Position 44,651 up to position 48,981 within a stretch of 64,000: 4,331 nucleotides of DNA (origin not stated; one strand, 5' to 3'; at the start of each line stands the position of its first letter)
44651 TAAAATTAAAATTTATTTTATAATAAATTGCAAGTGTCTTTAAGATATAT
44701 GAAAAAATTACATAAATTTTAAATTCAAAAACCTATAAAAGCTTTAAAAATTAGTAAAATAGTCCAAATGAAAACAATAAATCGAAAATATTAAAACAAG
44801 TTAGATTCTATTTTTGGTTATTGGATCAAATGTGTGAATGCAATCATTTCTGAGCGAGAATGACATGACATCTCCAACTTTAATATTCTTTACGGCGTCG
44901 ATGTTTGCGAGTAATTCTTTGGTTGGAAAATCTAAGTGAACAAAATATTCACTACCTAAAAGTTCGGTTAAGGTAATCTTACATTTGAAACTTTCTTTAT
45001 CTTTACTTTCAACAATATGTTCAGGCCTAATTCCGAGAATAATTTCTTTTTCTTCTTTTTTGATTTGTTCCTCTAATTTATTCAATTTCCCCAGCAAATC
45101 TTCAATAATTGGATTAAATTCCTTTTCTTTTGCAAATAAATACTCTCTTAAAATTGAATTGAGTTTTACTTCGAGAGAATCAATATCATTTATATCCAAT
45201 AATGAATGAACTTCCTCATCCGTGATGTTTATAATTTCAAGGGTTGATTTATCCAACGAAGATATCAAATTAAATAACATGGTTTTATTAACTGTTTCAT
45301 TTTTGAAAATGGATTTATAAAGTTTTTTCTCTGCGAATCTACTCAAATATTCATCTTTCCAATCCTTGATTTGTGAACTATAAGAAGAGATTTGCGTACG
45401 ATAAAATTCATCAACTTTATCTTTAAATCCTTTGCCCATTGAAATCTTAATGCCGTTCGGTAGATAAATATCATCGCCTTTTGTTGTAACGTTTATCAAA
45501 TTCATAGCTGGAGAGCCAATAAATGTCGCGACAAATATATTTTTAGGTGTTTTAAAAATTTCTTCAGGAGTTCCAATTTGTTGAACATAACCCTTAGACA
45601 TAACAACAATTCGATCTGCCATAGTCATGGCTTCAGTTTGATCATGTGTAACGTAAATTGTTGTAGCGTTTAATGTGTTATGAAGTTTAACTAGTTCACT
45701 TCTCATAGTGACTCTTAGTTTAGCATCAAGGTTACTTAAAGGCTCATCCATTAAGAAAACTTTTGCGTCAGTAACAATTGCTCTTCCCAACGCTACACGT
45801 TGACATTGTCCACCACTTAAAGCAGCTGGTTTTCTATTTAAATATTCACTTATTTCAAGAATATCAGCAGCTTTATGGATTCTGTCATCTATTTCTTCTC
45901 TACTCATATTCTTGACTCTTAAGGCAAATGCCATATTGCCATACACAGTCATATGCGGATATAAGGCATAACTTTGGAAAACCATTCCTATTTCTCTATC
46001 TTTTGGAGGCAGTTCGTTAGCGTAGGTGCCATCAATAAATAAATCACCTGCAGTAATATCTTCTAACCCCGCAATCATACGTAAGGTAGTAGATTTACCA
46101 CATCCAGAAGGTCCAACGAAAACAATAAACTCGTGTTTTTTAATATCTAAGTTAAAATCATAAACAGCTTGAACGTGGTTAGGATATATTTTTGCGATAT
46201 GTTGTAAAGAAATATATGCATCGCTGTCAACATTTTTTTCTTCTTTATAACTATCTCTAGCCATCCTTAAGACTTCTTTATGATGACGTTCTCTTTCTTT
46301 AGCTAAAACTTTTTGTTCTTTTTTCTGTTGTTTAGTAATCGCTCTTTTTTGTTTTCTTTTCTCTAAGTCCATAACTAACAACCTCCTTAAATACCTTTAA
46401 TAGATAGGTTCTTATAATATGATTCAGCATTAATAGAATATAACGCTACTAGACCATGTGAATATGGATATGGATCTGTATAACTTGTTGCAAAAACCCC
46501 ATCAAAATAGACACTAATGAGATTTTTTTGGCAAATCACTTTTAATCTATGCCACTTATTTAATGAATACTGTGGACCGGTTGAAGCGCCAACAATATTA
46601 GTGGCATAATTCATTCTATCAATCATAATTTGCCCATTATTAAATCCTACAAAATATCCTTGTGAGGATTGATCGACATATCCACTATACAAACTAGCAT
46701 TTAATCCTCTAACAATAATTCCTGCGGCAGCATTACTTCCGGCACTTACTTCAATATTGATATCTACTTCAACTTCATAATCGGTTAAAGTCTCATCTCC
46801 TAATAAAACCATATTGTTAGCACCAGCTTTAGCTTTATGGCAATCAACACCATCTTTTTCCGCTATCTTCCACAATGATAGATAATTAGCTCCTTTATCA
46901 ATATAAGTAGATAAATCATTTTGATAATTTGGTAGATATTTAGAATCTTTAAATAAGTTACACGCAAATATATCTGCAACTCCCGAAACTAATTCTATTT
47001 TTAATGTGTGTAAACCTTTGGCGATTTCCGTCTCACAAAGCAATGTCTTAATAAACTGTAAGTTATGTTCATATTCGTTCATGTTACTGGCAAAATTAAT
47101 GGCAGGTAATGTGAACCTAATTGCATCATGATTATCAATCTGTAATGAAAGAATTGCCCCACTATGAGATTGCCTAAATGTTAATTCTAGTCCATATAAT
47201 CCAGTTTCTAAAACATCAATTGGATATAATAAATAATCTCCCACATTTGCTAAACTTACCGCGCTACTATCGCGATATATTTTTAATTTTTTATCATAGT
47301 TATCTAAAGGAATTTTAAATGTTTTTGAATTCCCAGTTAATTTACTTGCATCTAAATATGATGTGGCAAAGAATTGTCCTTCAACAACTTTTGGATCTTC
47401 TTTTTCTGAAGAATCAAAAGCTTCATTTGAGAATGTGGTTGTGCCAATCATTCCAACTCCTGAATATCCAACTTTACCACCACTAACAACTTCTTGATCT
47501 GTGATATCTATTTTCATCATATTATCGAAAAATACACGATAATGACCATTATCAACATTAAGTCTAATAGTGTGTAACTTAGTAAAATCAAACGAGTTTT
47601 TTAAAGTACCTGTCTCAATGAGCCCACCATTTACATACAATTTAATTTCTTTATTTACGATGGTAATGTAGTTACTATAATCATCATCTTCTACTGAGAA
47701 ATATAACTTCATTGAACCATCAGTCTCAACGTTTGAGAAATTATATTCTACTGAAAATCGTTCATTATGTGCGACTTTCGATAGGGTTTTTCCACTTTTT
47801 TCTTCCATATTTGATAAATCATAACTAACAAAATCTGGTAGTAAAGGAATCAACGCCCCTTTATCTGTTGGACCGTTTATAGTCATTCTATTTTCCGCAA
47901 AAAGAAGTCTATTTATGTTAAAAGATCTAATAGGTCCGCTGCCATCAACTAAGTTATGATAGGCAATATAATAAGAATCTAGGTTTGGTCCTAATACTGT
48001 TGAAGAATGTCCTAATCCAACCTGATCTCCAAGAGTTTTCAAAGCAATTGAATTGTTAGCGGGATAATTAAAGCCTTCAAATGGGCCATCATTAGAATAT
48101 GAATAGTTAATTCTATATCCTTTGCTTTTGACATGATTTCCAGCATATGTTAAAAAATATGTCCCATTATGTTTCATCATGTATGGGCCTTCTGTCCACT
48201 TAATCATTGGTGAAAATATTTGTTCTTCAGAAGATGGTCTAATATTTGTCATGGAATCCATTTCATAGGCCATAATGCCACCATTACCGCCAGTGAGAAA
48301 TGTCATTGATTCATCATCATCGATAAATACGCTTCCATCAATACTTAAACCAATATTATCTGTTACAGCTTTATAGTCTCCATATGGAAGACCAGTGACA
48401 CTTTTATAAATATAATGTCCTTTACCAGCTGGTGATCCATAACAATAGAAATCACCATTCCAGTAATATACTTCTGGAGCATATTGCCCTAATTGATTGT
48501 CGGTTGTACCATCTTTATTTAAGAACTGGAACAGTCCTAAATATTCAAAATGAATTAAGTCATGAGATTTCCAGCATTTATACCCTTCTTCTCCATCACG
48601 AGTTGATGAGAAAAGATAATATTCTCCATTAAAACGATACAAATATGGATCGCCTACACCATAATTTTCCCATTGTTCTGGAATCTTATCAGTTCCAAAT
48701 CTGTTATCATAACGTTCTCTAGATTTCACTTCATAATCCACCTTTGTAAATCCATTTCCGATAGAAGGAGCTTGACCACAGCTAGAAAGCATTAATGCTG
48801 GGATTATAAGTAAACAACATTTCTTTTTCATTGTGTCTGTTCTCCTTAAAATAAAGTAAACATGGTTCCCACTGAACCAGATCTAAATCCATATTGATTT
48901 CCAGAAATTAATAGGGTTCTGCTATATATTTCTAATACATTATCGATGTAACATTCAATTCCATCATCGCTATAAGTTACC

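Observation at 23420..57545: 34-kb, 20-gene surface-glycan capture/degradation locus with an enzyme set that matches no textbook substrate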

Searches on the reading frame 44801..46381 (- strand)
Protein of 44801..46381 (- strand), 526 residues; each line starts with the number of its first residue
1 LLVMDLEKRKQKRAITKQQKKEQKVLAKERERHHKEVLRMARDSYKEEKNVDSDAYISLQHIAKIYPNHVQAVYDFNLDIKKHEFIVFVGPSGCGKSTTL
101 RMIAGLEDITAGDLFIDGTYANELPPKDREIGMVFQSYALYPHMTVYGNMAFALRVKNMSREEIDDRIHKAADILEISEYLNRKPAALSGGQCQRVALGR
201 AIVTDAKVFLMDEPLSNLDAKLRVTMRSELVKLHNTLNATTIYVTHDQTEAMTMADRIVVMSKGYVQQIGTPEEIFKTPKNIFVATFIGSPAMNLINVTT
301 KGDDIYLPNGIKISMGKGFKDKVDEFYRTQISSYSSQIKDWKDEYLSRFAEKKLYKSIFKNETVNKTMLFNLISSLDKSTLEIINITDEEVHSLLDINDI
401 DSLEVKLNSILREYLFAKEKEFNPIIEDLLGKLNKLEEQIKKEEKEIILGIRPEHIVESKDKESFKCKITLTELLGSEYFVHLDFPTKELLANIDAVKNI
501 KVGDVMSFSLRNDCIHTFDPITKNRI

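Call 6: search_protein_families(library=pfam, proteins=[window:44801-46381:-], max_evalue=0.01)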
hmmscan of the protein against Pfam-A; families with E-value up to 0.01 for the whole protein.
window:44801-46381:- (526 aa): 10 families
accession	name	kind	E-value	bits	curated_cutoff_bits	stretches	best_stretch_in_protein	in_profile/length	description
PF00005.33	ABC_tran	-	2.8e-32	112.6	25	1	75-215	3-136/137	ABC transporter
PF17912.7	OB_MalK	-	8.1e-10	39.9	27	2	289-317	1-30/53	MalK OB fold domain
PF08402.16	TOBE_2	-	6.6e-06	26.6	21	1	449-517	1-75/76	TOBE domain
PF03215.21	Rad17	-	0.00016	22.1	23.8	1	77-130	39-91/186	Rad17 P-loop domain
PF13304.12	AAA_21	-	0.00023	21.8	27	0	85-109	1-25/304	AAA domain, putative AbiEii toxin, Type IV TA system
PF02463.25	SMC_N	-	0.0004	20.3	40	0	157-261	106-211/220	RecF/RecN/SMC N terminal domain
PF13401.12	AAA_22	-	0.0012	19.6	27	1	83-143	5-33/130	AAA domain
PF03193.22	RsgA_GTPase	-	0.0019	18.5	30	0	71-109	95-132/174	RsgA GTPase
PF20720.3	nSTAND3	-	0.0062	16.7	27.2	0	80-104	14-38/155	Novel STAND NTPase 3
PF13207.12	AAA_17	-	0.0091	16.7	27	0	89-127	1-42/136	AAA domain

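Call 40: search_protein_families(library=ncbifam, proteins=[window:44801-46372:-], max_evalue=0.001)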
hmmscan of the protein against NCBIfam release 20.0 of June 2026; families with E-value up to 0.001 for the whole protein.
window:44801-46372:- (523 aa): 185 families (the best 25 are shown)
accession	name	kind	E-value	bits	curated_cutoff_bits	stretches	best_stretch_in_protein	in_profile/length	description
NF008653.0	PRK11650.1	subfamily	7.3e-136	452.9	432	2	52-312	2-264/357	sn-glycerol-3-phosphate ABC transporter ATP-binding protein UgpC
NF008233.0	PRK11000.1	equivalog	2.6e-116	388.5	568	2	53-298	3-247/369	maltose/maltodextrin ABC transporter ATP-binding protein MalK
TIGR03265.1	PhnT2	equivalog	1.5e-95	320.4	457.7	1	51-310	2-258/353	putative 2-aminoethylphosphonate ABC transporter ATP-binding protein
NF006987.0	PRK09452.1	equivalog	8.1e-93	311.1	482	1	44-297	8-260/378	spermidine/putrescine ABC transporter ATP-binding protein PotA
NF040933.2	ABC_arch_GlcV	equivalog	5.4e-91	305.1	450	1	54-319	3-274/357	glucose ABC transporter ATP-binding protein GlcV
NF043075.1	MMSYN1_0197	equivalog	3.4e-88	295.8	550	1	54-367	3-312/341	spermidine/putrescine ABC transporter ATP-binding protein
TIGR01187.1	potA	subfamily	2.9e-87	292.8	355.6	1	86-302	2-219/325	polyamine ABC transporter ATP-binding protein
NF008513.0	PRK11432.1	equivalog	1.5e-84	283.9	496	2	51-303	4-253/351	ferric ABC transporter ATP-binding protein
TIGR00968.1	3a0106s01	subfamily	3.5e-76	255.8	342.75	1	55-287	2-233/237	sulfate ABC transporter ATP-binding protein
NF040840.2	tungstate_WtpC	equivalog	1.3e-73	248.3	440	1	69-299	15-244/347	tungstate ABC transporter ATP-binding protein WtpC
NF008621.0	PRK11607.1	equivalog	1.6e-73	247.7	613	1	53-290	19-255/377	putrescine ABC transporter ATP-binding subunit PotG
TIGR03258.1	PhnT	equivalog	7.8e-72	242.3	499.15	1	54-290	9-245/359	2-aminoethylphosphonate ABC transport system ATP-binding subunit PhnT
NF008105.0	PRK10851.1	equivalog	2.5e-71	240.3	502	1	54-326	3-277/362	sulfate/thiosulfate ABC transporter ATP-binding protein CysA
TIGR01186.1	proV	subfamily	1.5e-68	231.6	326.6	1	68-297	7-240/363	betaine/proline/choline family ABC transporter ATP-binding protein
TIGR03415.1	ABC_choXWV_ATP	equivalog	1.7e-57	195.1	483.75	1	66-396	36-374/382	choline ABC transporter ATP-binding protein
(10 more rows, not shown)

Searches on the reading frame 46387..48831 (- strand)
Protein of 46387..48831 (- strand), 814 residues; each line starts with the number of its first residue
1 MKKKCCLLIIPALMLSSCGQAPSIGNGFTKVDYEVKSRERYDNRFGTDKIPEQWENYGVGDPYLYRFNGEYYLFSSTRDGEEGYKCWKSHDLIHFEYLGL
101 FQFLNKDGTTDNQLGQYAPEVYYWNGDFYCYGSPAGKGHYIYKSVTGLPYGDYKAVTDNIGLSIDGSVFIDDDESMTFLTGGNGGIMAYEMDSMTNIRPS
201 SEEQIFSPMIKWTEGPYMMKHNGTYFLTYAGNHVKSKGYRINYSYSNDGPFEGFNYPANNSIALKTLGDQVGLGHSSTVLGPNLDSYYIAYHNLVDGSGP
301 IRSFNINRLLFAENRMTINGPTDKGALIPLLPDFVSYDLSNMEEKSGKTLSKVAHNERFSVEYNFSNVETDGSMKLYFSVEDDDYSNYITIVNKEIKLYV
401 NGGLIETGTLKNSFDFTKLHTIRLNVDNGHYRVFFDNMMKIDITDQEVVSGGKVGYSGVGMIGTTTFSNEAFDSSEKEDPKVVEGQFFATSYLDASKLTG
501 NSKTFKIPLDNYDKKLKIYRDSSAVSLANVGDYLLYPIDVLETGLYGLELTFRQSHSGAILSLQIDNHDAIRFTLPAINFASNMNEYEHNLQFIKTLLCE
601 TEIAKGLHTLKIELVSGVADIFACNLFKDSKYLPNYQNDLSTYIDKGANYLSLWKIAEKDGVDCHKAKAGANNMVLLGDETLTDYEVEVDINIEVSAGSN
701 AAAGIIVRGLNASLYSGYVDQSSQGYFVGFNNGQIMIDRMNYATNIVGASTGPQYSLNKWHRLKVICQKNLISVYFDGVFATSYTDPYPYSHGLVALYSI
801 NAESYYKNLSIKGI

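Call 6: search_protein_families(library=pfam, proteins=[window:46387-48831:-], max_evalue=0.01)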
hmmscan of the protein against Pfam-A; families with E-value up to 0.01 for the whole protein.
window:46387-48831:- (814 aa): 5 families
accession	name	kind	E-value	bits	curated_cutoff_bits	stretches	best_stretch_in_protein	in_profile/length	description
PF04616.20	Glyco_hydro_43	-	1.9e-28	100.1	32.2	1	61-309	12-280/288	Glycosyl hydrolases family 43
PF06439.18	3keto-disac_hyd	-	9.4e-12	45.8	26.8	1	652-812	12-187/187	3-keto-disaccharide hydrolase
PF13385.13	Laminin_G_3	-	1.8e-06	28.6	27.6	1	716-789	34-110/151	Concanavalin A-like lectin/glucanases superfamily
PF21708.4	Glyco_hydro_59_C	-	0.00065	20.2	27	0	669-799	35-159/175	Galactocerebrosidase, C-terminal lectin domain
PF19763.6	DUF6250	-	0.0021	18.4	26.9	0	756-802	112-158/165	Domain of unknown function (DUF6250)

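Call 10: find_encoding_contigs(protein=window:46387-48831:-, flank=10000, max_places=6)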
Protein window:46387-48831:- (814 aa): no gene with exactly this product is on record in the collection.

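Call 11: search_solved_structures(query=window:46387-48831:-, max_evalue=0.001)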
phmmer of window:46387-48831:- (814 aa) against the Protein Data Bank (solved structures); distinct sequences matched with E-value up to 0.001: 10.
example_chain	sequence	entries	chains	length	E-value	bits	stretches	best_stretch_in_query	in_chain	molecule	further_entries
4qqs_A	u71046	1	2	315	9.5e-26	93.5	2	187-323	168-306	Glycoside hydrolase family 43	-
3kst_A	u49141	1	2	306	4.4e-18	68.1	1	47-278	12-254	Endo-1,4-beta-xylanase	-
5jow_A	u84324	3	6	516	5.2e-11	44.7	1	61-265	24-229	Non-reducing end alpha-L-arabinofuranosidase BoGH43A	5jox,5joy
5msx_A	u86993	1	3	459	3.8e-08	35.2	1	40-314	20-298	Putative endo-1,4-beta-xylanase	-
5joz_A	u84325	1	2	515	3.7e-05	25.4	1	61-252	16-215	Non-reducing end alpha-L-arabinofuranosidase BoGH43B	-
3qz4_A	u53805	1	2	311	5.1e-05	24.9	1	159-311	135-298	Endo-1,4-beta-xylanase D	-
1yrz_A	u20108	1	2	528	0.00013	23.5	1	61-290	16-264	xylan beta-1,4-xylosidase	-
5a8c_A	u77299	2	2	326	0.00024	22.6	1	60-294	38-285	CARBOHYDRATE BINDING FAMILY 6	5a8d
6ms2_A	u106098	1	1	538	0.00035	22.1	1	61-232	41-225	Glycoside Hydrolase Family 43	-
6ms3_A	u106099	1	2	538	0.00046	21.7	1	61-253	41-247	Glycoside Hydrolase Family 43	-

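Call 40: search_protein_families(library=ncbifam, proteins=[window:46387-48831:-], max_evalue=0.001)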
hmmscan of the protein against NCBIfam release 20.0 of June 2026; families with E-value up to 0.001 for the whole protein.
window:46387-48831:- (814 aa): 0 families

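Call 45: find_related_loci(query=window:46387-48831:-, collection=metagenome_contigs, flank=10000)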
Query window:46387-48831:- (814 aa) in metagenome_contigs; peptide patterns used: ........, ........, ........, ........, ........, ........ (x = any residue, [..] = any of these).
76 stretches matched a pattern; 1 encode a relative of the query (tblastn E <= 1e-3); 1 distinct loci.
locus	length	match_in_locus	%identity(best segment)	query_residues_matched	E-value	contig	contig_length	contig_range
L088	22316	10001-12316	34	41-814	1e-118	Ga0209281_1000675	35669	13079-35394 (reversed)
